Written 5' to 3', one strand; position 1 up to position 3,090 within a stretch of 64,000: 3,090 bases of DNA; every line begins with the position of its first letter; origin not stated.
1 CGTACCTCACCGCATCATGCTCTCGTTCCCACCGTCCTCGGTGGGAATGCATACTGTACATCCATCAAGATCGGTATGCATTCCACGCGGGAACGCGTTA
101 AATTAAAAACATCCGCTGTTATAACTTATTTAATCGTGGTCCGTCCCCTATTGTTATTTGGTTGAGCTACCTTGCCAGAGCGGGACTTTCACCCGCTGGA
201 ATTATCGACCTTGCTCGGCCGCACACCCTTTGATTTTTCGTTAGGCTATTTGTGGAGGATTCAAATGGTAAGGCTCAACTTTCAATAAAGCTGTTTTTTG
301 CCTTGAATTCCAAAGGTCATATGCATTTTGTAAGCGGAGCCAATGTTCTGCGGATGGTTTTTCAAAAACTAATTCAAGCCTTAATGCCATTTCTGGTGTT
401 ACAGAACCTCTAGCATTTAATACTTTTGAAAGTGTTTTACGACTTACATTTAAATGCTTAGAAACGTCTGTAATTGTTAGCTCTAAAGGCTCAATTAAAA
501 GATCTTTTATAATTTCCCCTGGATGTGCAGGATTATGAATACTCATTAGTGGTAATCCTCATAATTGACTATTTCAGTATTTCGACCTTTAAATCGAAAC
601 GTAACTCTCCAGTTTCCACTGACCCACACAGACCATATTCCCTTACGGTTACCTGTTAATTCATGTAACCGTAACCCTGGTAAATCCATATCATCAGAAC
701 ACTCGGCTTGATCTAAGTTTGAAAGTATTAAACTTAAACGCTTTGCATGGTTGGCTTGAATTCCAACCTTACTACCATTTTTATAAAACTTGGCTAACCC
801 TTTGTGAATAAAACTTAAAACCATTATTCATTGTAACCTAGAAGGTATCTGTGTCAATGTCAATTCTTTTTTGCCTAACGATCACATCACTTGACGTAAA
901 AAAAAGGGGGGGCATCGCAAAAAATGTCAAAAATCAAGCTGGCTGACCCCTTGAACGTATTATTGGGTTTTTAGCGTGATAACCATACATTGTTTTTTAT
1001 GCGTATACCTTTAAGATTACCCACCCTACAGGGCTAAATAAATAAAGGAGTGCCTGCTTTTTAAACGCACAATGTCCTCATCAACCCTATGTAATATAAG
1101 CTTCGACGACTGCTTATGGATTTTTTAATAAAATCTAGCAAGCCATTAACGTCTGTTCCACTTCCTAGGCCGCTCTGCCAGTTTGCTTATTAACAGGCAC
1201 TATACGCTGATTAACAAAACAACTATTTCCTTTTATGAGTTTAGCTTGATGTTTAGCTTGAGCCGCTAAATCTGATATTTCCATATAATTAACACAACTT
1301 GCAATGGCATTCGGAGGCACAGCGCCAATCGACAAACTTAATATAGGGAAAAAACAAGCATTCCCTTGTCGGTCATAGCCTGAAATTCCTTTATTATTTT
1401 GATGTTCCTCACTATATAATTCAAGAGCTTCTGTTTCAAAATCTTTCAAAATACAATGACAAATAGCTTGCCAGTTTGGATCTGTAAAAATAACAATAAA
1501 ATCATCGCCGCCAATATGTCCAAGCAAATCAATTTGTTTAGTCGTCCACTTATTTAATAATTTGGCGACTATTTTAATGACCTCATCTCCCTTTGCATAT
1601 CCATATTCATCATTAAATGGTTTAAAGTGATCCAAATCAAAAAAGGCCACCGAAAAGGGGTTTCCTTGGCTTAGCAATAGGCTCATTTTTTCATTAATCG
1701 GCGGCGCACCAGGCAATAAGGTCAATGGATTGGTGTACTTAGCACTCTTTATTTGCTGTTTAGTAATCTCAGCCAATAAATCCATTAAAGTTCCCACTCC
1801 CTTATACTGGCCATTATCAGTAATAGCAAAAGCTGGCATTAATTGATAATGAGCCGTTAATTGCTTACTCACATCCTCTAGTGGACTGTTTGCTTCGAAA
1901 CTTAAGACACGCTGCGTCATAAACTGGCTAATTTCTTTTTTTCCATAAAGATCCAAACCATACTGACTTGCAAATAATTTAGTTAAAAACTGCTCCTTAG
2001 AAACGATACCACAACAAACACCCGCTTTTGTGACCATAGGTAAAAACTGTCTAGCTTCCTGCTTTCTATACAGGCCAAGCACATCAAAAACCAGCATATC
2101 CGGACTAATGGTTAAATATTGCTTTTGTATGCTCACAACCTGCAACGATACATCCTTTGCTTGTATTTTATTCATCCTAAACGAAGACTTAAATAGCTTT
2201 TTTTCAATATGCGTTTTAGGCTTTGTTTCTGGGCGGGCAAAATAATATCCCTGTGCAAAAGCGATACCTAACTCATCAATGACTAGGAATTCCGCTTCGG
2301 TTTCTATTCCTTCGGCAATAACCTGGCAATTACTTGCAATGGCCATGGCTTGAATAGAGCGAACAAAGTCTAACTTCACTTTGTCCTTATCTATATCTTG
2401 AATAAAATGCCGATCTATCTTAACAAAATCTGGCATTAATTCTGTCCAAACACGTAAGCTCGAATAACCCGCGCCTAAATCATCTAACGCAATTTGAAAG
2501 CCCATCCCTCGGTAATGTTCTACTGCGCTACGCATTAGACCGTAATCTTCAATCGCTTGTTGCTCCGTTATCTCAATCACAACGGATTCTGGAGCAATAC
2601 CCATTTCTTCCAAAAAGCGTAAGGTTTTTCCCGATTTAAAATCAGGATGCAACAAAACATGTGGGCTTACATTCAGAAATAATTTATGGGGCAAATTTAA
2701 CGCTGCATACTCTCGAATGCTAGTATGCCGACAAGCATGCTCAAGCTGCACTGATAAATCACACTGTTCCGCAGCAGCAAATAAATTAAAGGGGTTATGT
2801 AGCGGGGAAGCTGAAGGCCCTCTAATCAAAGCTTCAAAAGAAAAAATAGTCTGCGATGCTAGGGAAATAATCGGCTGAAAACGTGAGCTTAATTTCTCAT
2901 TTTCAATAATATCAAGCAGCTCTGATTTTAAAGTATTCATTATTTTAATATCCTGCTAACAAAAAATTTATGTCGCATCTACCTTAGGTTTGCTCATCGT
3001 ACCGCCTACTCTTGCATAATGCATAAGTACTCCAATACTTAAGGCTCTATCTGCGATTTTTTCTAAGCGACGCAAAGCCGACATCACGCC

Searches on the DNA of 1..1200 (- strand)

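Call 25: search_dna_similar(query=window:150-240:-, collection=plasmids, mode=distant, max_evalue=1, max_rows=15)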
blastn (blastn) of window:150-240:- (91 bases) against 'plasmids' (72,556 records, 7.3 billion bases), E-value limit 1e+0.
Records with a match: 5; places in all: 5; records where one place covers at least 80% of the query: 0.
Best place of each record, by identity: 90-95% 1; 80-90% 1; 60-80% 3.
By first word of the organism name: Paraburkholderia 3; Niallia 1; Rhizobium 1.
By predicted mobility (MOB-suite, as given by PLSDB): non-mobilizable 4; conjugative 1.
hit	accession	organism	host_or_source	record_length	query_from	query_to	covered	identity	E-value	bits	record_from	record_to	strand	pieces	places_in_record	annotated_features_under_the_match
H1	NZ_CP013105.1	Paraburkholderia caribensis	-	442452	13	69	63%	79.3%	2e-1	41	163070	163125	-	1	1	none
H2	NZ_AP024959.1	Paraburkholderia terrae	-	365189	13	69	63%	79.3%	2e-1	41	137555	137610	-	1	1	hypothetical protein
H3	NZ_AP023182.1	Paraburkholderia sp. PGU19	Physopelta gutta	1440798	9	61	58%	79.6%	2e-1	42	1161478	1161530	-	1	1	record has no annotation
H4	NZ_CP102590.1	Niallia taxi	-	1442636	14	61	53%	82.0%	7e-1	40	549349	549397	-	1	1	none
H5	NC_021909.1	Rhizobium etli bv. mimosae str. Mim1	Mimosa affinis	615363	40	71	35%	90.6%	2e-2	46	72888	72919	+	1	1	none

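Call 81: search_dna_similar(query=window:225-960:-, collection=plasmids, mode=distant, max_evalue=0.00001, max_rows=12)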
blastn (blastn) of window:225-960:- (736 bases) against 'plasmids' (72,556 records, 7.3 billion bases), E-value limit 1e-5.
Records with a match: 7; places in all: 7; records where one place covers at least 80% of the query: 0.
Best place of each record, by identity: 80-90% 3; 60-80% 4.
By first word of the organism name: Sulfurospirillum 3; Vibrio 2; Legionella 1; Novosphingobium 1.
By predicted mobility (MOB-suite, as given by PLSDB): non-mobilizable 5; conjugative 2.
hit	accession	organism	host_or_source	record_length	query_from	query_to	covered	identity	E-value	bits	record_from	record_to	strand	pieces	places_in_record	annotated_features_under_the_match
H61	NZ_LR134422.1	Legionella adelaidensis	environmental,Cooling tower water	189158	264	547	39%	67.2%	1e-10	76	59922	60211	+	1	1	type II toxin-antitoxin system RelE/ParE family toxin | HigA family addiction module antitoxin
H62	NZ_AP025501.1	Vibrio lentus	-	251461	344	447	14%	74.0%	6e-8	67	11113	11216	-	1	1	HigA family addiction module antitoxin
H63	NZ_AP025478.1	Vibrio crassostreae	-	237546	344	447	14%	74.0%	6e-8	67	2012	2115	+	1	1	type II toxin-antitoxin system RelE/ParE family toxin | HigA family addiction module antitoxin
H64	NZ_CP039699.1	Novosphingobium sp. EMRT-2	cell,freshwater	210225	317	411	13%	73.7%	9e-6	60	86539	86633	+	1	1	type II toxin-antitoxin system RelE/ParE family toxin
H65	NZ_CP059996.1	Sulfurospirillum diekertiae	single cell,soil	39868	395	458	9%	84.4%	1e-9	72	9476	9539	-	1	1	HigA family addiction module antitoxin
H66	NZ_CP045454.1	Sulfurospirillum diekertiae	single cell,soil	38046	395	458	9%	84.4%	1e-9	72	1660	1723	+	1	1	HigA family addiction module antitoxin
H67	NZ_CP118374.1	Sulfurospirillum sp. 'SP'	bacterial isolate,Wastewater treatment ...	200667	395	458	9%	84.4%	1e-9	72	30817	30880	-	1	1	none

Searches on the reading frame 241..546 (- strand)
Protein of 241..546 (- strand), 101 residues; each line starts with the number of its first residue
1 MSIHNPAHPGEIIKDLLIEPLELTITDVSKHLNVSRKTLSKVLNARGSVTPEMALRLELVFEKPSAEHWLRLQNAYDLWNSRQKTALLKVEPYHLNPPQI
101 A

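Call 6: search_protein_families(library=pfam, proteins=[window:241-546:-], max_evalue=0.01)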
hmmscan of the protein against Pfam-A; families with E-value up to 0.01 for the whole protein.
window:241-546:- (101 aa): 4 families
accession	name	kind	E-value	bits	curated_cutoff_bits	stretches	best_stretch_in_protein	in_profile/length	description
PF01381.28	HTH_3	-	9.5e-07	29.2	23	1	16-65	4-52/55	Helix-turn-helix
PF00356.27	LacI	-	0.00019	21.6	27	1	24-60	1-37/46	Bacterial regulatory proteins, lacI family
PF13560.12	HTH_31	-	0.00022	21.9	27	1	23-57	15-50/64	Helix-turn-helix domain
PF15978.11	TnsD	-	0.0059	16.1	32.4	1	21-92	198-266/355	Tn7-like transposition protein D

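Call 44: search_protein_families(library=ncbifam, proteins=[window:241-546:-], max_evalue=0.01)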
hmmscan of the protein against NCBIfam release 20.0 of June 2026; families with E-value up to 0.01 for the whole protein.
window:241-546:- (101 aa): 4 families
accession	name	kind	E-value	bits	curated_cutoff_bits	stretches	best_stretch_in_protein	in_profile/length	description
TIGR02607.1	antidote_HigA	equivalog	8.4e-29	99.2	47.7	1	4-83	2-80/81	HigA family addiction module antitoxin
NF003162.0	PRK04140.1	equivalog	3.8e-05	22.9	263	1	19-68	136-185/317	transcriptional regulator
TIGR02405.1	trehalos_R_Ecol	equivalog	0.0007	19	357.35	1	23-63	2-42/311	trehalose operon repressor TreR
NF007075.0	PRK09526.1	subfamily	0.0096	14.9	340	0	22-53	5-36/358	LacI family DNA-binding transcriptional regulator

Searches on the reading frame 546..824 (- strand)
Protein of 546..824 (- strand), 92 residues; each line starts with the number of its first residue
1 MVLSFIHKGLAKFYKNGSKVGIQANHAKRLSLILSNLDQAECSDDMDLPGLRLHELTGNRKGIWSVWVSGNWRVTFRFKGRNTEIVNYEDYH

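Call 6: search_protein_families(library=pfam, proteins=[window:546-824:-], max_evalue=0.01)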
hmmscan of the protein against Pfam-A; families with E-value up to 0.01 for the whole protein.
window:546-824:- (92 aa): 1 family
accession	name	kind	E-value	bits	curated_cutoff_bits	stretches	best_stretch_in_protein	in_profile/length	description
PF05015.19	HigB-like_toxin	-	1e-20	74.4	27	1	4-92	2-91/91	RelE-like toxin of type II toxin-antitoxin system HigB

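Call 15: find_encoding_contigs(protein=window:546-824:-, flank=10000, max_places=10)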
Protein window:546-824:- (92 aa): 1 contig read that carries it; 1 place shown.
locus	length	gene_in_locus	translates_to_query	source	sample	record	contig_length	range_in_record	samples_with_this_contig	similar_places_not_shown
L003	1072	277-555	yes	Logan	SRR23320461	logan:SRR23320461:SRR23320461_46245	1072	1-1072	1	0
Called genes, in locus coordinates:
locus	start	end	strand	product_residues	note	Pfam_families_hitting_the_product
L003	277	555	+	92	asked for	PF05015:HigB-like_toxin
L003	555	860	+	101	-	PF01381:HTH_3 (weak)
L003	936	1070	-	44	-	?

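Call 44: search_protein_families(library=ncbifam, proteins=[window:546-824:-], max_evalue=0.01)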
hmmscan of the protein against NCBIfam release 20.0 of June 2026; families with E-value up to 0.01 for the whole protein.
window:546-824:- (92 aa): 1 family
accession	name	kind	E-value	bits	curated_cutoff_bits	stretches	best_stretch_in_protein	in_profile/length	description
TIGR02385.1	RelE_StbE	subfamily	0.0028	18.1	27.9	1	26-88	22-78/88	type II toxin-antitoxin system mRNA interferase toxin, RelE/StbE family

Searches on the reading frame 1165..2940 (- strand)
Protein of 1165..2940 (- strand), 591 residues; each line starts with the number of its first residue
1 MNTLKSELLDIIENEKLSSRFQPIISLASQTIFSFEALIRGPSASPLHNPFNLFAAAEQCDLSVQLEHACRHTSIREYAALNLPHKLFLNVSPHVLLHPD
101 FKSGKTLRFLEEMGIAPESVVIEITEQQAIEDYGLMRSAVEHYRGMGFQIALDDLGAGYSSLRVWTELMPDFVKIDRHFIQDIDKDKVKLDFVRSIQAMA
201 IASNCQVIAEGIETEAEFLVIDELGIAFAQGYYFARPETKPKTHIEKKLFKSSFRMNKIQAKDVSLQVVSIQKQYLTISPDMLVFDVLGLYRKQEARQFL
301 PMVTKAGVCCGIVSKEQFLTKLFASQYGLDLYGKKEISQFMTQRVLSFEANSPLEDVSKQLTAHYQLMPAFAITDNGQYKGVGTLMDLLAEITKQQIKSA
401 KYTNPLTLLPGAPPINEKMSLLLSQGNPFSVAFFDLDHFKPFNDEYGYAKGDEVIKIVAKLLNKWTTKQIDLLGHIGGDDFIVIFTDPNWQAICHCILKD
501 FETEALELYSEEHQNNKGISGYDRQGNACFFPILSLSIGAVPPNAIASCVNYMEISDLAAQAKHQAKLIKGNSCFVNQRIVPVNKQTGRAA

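Call 77: find_homologous_proteins(query=window:1165-2940:-, max_evalue=1e-50)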
Query window:1165-2940:- (591 aa): 6504 proteins with E <= 1e-50 among 8000 candidates; the best 120 are listed.
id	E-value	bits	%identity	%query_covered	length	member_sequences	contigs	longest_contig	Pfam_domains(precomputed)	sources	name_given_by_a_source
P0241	0.0e+0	1339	100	100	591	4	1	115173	PF00563.26,PF00990.27,PF00571.34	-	-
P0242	7.5e-274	928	71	98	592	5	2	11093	PF00563.26,PF00990.27,PF00571.34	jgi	-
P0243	1.3e-263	894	69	98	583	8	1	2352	PF00563.26,PF00990.27,PF00571.34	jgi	-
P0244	8.9e-263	891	68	98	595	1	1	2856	PF00563.26,PF00990.27,PF00571.34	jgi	-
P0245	3.8e-259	879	68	98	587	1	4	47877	PF00563.26,PF00990.27,PF00571.34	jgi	-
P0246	2.8e-227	774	60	98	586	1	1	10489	PF00563.26,PF00990.27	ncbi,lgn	-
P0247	2.9e-226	771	60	100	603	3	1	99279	PF00563.26,PF00990.27,PF00571.34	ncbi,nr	ncbi:MAG: bifunctional diguanylate cyclase/phosphodiesterase [Methyloprofundus sp.]|nr:bifunctional 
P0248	4.5e-221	753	58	100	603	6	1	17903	PF00563.26,PF00990.27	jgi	-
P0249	8.7e-221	752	59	98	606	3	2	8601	PF00563.26,PF00990.27,PF00571.34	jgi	-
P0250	3.6e-220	750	58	98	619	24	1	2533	PF00563.26,PF00990.27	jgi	jgi:diguanylate cyclase (GGDEF)-like protein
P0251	5.3e-220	750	59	98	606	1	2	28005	PF00563.26,PF00990.27,PF00571.34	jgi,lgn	-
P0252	5.3e-218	743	58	98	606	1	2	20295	PF00563.26,PF00990.27,PF00571.34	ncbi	-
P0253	2.2e-216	738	57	98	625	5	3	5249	PF00563.26,PF00990.27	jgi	jgi:diguanylate cyclase (GGDEF)-like protein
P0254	6.7e-207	707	55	99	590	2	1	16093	PF00563.26,PF00990.27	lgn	-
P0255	2.5e-202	692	54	98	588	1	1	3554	PF00563.26,PF00990.27,PF00571.34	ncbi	-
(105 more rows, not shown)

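Call 78: find_encoding_contigs(protein=window:1165-2940:-, flank=10000, max_places=4)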
Protein window:1165-2940:- (591 aa): 1 contig read that carries it; 1 place shown.
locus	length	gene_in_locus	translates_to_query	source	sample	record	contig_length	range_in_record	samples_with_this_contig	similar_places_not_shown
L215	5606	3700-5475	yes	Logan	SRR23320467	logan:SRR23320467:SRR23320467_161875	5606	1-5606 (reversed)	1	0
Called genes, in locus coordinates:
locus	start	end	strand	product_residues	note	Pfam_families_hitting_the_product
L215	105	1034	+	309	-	PF00528:BPD_transp_1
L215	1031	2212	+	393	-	PF11812:DUF3333, PF00528:BPD_transp_1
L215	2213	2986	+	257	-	PF00005:ABC_tran, PF02463:SMC_N (weak), PF13304:AAA_21 (faint)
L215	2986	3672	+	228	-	PF01895:PhoU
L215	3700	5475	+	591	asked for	PF00563:EAL, PF00571:CBS (faint), PF00990:GGDEF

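Call 79: find_encoding_contigs(protein=P0245, flank=8000, max_places=2)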
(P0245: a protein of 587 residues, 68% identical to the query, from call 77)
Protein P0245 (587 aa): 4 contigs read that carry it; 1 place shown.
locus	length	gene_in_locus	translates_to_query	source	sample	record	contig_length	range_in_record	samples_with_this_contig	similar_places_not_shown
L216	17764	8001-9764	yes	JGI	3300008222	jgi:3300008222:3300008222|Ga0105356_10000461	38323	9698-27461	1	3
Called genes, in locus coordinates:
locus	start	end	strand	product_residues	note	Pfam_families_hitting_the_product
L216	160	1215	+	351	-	PF12849:PBP_like_2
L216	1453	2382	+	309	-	PF00528:BPD_transp_1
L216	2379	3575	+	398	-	PF11812:DUF3333, PF00528:BPD_transp_1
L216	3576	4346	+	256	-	PF00005:ABC_tran, PF02463:SMC_N, PF13304:AAA_21 (faint)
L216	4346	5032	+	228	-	PF01895:PhoU (weak)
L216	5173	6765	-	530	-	PF00005:ABC_tran, PF02463:SMC_N (faint), PF03193:RsgA_GTPase (faint), PF13175:AAA_15 (faint), PF13555:AAA_29 (faint), PF00910:RNA_helicase (faint), PF12848:ABC_tran_Xtn, PF00005:ABC_tran, +3 more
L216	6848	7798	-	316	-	PF10672:Methyltrans_SAM, PF03602:Cons_hypoth95, PF13847:Methyltransf_31 (weak)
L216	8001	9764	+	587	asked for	PF00563:EAL, PF00571:CBS (faint), PF00990:GGDEF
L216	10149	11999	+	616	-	PF13667:ThiC-associated, PF01964:ThiC_Rad_SAM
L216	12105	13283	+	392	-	PF00890:FAD_binding_2, PF01266:DAO, PF01494:FAD_binding_3, PF03486:HI0933_like, PF07992:Pyr_redox_2, PF12831:FAD_oxidored, PF13450:NAD_binding_8 (weak), PF22780:HI0933_like_1st, +4 more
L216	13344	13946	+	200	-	PF00034:Cytochrom_C, PF13442:Cytochrome_CBB3 (weak)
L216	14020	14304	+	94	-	-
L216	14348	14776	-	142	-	PF04519:Bactofilin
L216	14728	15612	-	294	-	PF01551:Peptidase_M23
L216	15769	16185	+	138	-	-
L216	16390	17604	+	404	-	PF02321:OEP (weak)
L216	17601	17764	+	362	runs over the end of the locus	PF25975:CzcB_C (faint), PF25917:BSH_RND (faint), PF25919:BSH_CusB (weak), PF25973:BSH_CzcB, PF25984:BSH_YknX (weak)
